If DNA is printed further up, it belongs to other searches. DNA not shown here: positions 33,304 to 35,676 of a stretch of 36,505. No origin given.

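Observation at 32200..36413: Class I lanthipeptide modification operon: lanC followed by a split lanB (glutamylation and elimination domains as separate genes)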

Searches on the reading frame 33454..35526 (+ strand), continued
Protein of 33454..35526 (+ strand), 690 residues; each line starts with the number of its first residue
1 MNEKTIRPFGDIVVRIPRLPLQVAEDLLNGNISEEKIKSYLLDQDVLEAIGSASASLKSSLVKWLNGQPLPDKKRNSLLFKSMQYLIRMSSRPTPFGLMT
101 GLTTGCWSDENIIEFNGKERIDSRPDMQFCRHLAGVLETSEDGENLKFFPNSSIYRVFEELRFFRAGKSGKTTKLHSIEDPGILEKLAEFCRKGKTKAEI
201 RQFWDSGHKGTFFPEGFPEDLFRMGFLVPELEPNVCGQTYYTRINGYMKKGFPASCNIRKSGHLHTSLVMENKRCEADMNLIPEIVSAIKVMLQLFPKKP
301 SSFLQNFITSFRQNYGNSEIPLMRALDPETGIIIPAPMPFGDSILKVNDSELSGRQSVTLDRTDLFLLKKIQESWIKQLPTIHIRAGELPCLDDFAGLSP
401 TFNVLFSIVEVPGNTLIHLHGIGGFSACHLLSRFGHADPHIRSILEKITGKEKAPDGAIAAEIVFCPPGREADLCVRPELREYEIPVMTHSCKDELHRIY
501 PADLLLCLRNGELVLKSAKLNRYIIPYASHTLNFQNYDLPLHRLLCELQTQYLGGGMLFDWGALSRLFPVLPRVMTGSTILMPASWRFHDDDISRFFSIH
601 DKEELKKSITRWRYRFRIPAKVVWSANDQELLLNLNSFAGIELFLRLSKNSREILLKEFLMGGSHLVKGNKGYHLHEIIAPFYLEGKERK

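Call 41: search_solved_structures(query=A2, max_evalue=0.00001, show_alignments=4)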
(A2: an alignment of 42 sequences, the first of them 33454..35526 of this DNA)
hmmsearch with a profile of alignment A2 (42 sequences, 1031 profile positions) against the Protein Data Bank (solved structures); distinct sequences matched with E-value up to 0.00001: 6.
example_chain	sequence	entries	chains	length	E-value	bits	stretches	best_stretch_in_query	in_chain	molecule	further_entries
9g04_A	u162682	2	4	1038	2.5e-206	690.8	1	4-1023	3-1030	Thiopeptide-type bacteriocin biosynthesis domain containing protein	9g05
5ehk_A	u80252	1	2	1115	1.4e-135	456.7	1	37-1022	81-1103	Lantibiotic dehydratase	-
4wd9_A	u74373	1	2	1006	1e-121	410.7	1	9-1028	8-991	Nisin biosynthesis protein NisB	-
6m7y_A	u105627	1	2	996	2e-121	409.7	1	9-1027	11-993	Nisin biosynthesis protein NisB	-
6ec7_A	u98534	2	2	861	2.6e-17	65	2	29-113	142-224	Lantibiotic dehydratase domain protein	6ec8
9jhq_A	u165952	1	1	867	8.1e-07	30.3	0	619-680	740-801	Goadsporin biosynthetic protein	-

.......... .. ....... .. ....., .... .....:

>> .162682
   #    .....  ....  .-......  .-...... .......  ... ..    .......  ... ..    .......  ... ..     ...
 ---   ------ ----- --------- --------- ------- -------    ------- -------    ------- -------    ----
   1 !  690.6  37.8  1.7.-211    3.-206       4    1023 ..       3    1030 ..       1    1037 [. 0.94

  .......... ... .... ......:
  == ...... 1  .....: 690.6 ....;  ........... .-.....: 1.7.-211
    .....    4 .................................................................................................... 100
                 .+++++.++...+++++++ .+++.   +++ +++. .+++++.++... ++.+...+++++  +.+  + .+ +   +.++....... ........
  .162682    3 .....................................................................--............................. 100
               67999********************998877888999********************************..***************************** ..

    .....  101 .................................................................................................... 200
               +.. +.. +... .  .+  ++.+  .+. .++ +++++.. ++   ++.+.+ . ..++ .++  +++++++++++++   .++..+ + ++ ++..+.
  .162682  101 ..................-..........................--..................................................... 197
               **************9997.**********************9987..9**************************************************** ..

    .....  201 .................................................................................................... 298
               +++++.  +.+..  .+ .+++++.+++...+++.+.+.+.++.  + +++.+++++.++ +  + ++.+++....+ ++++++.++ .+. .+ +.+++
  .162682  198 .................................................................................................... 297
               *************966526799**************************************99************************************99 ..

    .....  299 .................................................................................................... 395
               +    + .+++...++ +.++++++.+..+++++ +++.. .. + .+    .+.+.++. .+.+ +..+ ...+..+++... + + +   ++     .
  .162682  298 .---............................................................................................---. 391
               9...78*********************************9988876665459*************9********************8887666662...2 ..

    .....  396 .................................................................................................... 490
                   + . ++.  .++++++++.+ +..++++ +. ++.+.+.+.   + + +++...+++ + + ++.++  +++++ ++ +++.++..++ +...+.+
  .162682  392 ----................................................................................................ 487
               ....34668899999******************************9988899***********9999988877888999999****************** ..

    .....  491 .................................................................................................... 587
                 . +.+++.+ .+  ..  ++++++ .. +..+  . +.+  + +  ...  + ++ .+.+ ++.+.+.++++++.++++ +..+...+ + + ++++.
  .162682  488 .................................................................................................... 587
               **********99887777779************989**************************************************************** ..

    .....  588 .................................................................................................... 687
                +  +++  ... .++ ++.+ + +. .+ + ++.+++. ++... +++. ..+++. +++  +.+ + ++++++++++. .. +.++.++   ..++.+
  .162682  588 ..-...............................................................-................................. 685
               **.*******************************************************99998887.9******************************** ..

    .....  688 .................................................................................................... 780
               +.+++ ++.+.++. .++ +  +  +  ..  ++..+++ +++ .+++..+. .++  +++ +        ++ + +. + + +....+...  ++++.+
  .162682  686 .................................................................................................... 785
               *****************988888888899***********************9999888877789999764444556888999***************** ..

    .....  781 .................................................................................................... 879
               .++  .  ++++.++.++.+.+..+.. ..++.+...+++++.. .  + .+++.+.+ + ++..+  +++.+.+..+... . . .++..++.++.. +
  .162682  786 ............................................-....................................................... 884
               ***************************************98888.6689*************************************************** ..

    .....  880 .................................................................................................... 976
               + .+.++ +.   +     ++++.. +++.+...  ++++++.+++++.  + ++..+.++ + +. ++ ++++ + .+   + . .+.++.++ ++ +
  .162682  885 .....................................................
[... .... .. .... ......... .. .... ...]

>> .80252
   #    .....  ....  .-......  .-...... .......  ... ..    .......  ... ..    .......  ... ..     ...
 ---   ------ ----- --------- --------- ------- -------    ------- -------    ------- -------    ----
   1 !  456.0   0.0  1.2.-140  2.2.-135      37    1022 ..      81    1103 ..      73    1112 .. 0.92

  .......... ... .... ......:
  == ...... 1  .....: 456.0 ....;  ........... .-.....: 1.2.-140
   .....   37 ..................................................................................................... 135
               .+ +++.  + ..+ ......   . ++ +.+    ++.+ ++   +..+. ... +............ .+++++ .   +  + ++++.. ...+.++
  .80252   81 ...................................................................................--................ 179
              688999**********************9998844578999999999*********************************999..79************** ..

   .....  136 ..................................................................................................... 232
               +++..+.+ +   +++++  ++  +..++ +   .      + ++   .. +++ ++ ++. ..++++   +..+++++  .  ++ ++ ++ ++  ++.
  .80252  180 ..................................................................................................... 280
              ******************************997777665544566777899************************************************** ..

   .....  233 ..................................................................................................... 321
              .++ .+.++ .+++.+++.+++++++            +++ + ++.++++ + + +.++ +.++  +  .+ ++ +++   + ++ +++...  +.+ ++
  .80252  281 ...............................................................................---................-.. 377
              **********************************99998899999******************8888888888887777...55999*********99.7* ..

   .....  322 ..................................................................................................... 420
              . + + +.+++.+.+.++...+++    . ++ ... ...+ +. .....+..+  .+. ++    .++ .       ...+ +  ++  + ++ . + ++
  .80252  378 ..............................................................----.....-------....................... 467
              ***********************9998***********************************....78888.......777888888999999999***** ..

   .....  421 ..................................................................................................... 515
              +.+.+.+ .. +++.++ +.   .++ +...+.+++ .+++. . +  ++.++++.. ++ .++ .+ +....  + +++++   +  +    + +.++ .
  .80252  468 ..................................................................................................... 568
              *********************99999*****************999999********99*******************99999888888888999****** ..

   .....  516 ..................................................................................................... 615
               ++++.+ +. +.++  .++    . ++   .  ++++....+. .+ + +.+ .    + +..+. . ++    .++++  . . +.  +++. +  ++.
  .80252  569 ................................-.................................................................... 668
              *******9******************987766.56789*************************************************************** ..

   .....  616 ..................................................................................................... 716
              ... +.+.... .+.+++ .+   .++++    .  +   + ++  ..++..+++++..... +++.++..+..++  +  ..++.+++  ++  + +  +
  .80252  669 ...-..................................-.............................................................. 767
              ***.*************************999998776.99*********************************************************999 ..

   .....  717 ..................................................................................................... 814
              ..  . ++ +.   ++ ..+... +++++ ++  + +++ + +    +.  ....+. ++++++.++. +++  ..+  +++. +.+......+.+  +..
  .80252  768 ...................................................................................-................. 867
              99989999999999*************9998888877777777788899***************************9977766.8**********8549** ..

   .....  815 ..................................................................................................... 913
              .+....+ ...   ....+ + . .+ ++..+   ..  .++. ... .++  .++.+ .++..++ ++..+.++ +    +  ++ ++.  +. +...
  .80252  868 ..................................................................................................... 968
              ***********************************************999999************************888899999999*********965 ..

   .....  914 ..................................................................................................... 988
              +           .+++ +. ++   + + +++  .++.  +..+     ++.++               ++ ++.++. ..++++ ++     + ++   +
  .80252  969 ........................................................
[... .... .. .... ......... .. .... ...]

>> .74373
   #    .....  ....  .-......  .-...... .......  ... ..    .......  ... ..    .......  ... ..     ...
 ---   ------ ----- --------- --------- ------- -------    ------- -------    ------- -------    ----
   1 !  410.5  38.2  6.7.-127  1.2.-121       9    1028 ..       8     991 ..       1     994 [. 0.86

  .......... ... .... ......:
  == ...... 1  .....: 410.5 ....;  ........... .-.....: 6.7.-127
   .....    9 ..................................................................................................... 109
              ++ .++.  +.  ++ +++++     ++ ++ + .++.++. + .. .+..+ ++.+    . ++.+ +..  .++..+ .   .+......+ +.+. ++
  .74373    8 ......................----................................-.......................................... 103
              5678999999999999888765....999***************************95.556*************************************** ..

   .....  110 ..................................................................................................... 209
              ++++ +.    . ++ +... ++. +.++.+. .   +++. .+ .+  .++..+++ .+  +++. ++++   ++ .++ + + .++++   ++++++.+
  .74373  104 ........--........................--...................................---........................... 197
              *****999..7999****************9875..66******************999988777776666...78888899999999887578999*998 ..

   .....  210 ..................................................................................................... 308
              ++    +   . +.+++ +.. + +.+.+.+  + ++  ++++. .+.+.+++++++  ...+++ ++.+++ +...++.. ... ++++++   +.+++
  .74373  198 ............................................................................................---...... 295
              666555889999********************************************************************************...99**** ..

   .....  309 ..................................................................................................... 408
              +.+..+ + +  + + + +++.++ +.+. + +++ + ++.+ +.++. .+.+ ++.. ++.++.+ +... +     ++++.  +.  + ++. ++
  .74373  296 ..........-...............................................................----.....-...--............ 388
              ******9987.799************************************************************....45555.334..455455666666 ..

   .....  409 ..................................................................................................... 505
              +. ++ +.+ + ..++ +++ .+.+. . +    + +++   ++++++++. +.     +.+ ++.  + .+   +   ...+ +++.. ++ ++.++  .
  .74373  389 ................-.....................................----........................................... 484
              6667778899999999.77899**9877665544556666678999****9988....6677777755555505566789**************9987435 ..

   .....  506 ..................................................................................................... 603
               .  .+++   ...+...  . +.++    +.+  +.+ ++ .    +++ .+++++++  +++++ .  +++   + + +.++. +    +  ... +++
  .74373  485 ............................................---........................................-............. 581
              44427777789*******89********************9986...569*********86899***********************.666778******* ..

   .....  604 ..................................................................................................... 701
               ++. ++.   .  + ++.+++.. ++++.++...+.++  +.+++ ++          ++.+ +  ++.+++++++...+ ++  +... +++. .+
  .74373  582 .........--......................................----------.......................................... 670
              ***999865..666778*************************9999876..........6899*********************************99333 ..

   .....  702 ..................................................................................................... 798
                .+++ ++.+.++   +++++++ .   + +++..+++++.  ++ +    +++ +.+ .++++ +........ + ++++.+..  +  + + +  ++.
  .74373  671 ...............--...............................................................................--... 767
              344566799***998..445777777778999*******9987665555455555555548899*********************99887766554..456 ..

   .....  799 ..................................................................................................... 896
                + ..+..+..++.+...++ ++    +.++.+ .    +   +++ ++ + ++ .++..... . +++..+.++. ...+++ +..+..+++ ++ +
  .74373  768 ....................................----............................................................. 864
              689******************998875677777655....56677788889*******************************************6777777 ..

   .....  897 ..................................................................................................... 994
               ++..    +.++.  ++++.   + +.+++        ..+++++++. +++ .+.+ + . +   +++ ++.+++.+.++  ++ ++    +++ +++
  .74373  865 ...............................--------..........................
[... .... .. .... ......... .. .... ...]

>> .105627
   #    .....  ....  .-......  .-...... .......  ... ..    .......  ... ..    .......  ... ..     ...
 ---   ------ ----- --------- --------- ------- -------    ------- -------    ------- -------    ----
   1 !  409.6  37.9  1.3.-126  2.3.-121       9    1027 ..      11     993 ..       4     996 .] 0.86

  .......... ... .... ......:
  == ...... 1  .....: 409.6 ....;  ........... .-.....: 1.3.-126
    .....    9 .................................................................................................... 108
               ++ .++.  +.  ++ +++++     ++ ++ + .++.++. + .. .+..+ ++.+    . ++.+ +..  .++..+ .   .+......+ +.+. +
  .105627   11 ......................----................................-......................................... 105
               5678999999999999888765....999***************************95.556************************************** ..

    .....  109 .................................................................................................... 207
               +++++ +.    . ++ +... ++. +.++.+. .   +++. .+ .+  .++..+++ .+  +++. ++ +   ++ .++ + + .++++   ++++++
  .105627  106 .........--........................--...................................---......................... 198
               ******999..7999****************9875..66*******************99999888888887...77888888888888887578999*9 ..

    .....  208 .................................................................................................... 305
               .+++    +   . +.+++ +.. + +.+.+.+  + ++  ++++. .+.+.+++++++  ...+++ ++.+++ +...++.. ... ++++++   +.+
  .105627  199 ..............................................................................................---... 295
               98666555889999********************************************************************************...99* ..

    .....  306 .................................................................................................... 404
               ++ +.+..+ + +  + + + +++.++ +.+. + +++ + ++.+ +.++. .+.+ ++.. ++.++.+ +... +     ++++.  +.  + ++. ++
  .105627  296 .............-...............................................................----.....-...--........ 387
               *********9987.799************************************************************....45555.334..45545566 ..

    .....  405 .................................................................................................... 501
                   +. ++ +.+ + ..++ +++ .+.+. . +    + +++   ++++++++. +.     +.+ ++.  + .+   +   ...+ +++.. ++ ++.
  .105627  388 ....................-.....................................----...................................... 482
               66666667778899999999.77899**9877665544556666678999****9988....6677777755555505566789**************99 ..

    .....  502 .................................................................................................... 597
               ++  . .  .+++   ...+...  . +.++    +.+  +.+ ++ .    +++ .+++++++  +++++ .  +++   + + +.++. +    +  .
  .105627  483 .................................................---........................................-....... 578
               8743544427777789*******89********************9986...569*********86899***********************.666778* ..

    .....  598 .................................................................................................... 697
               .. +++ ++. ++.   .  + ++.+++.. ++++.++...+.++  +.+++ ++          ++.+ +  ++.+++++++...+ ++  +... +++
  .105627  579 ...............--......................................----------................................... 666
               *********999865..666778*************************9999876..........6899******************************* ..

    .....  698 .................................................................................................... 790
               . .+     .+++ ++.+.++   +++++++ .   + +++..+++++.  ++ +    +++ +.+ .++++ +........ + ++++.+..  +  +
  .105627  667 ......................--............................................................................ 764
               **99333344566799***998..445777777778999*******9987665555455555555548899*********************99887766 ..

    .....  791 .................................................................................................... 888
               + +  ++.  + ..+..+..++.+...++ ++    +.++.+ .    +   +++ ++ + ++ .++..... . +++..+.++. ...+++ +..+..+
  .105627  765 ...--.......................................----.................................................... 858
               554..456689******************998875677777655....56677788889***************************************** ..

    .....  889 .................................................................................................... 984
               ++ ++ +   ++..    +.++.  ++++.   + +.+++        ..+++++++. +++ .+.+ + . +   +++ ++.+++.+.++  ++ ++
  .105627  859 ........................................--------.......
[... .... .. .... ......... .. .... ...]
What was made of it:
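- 34252..34254 (+): Codon for Ser267 of LanB-N, at the position of NisB Asp299 / MadB Asp308. The profile-vs-PDB alignment puts NisB D299 on this column (call 41).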
